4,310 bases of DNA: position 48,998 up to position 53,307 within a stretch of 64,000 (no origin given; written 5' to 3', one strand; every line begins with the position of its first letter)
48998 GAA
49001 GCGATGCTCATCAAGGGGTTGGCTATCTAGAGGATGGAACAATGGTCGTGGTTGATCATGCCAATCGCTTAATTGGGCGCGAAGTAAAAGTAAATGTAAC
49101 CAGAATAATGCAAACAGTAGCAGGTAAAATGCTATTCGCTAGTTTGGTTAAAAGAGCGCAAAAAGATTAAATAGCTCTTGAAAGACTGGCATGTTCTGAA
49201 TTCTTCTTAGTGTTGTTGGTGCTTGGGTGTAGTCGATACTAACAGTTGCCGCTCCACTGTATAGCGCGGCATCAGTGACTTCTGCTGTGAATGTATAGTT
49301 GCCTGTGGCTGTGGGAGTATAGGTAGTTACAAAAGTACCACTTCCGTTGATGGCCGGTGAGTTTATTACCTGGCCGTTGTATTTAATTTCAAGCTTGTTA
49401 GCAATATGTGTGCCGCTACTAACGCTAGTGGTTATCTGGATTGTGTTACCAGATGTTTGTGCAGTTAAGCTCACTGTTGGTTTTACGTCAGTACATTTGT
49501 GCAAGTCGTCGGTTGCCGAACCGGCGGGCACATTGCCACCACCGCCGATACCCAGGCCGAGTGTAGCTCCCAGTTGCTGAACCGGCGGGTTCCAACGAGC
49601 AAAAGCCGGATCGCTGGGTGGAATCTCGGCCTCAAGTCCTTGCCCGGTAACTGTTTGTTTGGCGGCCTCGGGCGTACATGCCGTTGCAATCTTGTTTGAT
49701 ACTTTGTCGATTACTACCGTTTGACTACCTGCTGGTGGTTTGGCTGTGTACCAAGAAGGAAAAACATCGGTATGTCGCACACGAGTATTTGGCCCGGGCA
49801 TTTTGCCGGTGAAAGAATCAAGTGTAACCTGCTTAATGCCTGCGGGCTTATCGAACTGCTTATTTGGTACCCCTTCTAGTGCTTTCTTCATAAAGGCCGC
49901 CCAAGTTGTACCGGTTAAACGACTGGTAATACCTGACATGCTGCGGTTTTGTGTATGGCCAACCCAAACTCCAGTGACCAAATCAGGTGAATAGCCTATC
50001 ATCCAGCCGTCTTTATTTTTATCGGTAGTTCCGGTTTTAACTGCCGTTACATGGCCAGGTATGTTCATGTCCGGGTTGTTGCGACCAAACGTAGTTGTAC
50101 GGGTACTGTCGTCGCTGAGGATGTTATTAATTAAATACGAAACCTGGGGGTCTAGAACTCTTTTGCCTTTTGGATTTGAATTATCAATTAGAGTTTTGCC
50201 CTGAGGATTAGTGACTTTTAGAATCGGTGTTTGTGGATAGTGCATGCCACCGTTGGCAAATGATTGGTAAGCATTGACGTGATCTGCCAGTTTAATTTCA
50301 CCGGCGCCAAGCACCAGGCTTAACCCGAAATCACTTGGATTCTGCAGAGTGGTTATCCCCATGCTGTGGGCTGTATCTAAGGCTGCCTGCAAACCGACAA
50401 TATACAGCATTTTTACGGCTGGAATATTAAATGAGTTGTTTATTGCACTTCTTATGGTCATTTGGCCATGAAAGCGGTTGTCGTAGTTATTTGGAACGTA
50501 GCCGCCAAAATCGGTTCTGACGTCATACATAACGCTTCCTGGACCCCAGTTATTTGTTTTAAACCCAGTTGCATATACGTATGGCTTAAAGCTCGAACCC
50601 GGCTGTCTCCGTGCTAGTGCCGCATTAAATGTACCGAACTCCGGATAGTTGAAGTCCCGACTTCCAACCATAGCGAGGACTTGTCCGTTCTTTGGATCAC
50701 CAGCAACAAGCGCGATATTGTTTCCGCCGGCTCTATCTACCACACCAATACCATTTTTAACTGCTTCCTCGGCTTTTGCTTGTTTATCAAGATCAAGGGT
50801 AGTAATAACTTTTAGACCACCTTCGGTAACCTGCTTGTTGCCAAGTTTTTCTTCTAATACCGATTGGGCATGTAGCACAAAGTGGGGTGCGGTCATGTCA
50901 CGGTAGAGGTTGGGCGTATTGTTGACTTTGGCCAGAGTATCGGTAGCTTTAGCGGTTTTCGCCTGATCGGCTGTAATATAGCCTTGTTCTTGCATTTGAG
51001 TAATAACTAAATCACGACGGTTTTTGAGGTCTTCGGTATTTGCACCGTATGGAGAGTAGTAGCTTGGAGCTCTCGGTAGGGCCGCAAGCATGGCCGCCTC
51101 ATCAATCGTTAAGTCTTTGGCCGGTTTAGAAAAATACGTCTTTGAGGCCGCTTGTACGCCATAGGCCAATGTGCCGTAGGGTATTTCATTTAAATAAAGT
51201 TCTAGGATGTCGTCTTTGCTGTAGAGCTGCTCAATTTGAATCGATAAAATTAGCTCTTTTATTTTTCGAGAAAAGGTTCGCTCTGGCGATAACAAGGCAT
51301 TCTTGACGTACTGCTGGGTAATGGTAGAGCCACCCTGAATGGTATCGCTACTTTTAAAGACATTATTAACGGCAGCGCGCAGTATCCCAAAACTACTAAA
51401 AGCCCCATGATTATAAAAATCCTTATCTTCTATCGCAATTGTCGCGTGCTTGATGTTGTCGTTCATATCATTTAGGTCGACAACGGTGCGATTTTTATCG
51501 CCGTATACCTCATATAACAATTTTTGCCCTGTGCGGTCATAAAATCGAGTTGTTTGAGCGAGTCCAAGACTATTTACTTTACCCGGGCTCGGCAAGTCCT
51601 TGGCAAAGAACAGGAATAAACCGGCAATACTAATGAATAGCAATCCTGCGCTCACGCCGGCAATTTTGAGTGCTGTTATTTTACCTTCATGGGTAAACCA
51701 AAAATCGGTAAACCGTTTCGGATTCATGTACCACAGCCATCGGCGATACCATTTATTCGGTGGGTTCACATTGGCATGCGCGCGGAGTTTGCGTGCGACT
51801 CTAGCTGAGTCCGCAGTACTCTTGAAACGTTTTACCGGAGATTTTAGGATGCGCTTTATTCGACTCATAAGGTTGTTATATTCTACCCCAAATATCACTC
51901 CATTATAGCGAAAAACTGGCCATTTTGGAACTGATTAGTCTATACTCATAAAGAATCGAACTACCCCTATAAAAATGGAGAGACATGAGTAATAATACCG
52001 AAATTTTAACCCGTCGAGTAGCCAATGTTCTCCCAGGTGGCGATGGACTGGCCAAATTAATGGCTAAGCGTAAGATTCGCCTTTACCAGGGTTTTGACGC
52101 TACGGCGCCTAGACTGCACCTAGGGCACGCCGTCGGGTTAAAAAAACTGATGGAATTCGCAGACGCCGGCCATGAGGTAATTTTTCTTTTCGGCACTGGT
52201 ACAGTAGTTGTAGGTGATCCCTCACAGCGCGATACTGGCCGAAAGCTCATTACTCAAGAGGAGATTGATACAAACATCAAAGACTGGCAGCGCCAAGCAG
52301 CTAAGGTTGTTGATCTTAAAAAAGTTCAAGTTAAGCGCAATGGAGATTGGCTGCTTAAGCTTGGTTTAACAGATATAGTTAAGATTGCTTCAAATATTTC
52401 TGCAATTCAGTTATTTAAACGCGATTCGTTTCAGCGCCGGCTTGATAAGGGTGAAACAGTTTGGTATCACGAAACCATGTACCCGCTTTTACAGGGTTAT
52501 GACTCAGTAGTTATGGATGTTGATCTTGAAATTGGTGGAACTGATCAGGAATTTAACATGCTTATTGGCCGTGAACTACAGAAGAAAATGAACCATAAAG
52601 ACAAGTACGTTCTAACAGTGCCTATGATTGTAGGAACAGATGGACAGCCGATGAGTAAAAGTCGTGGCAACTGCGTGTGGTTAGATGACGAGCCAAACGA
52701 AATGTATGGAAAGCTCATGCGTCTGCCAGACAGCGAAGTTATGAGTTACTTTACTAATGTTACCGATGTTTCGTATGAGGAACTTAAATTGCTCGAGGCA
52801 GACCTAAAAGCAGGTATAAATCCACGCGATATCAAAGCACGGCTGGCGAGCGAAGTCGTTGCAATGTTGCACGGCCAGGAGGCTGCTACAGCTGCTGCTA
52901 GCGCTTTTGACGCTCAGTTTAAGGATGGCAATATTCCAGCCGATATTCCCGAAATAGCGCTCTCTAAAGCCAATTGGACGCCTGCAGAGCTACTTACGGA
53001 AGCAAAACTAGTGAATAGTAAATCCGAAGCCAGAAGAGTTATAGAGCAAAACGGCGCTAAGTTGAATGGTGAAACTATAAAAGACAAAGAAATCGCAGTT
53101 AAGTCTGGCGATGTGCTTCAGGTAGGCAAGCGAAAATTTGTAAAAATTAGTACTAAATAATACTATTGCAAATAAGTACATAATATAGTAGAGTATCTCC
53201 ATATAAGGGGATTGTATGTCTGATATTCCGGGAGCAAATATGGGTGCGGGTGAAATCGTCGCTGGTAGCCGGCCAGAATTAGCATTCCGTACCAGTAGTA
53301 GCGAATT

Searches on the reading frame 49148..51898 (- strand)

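Call 48: search_protein_families(library=pfam, proteins=[window:49148-51898:-], max_evalue=0.001)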
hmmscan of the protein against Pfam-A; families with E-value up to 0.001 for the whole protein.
window:49148-51898:- (916 aa): 2 families
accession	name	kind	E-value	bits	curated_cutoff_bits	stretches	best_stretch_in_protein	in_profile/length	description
PF00912.28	Transgly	-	2.9e-61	206.5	27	1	127-303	4-178/178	Transglycosylase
PF00905.27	Transpeptidase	-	1e-20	74.6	22.1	1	396-640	2-269/299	Penicillin binding protein transpeptidase domain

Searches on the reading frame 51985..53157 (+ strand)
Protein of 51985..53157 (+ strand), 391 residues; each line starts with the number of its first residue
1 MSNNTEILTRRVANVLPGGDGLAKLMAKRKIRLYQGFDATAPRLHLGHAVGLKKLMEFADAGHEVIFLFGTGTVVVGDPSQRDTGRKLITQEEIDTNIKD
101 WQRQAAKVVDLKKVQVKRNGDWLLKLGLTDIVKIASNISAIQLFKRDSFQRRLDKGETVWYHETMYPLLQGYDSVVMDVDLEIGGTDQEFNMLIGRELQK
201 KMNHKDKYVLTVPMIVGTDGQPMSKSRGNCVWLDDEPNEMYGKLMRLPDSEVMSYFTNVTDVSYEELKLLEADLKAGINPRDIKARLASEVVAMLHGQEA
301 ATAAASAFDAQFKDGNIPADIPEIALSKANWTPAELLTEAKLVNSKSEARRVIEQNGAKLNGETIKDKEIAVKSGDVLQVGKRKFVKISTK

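Call 48: search_protein_families(library=pfam, proteins=[window:51985-53157:+], max_evalue=0.001)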
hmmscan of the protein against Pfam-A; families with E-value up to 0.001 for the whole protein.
window:51985-53157:+ (391 aa): 4 families
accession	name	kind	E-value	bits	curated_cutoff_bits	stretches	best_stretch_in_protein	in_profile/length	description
PF00579.31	tRNA-synt_1b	-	1.1e-67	228.9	21.1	1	28-312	3-291/292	tRNA synthetases class I (W and Y)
PF22421.1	SYY_C-terminal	-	9.2e-08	32.3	27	1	319-378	7-66/83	Tyrosine--tRNA ligase SYY-like C-terminal domain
PF01479.30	S4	-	4.9e-06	26.6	22.8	1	336-378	6-48/48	S4 domain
PF13275.11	S4_2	-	0.00026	21.3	24.6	0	335-384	12-61/65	S4 domain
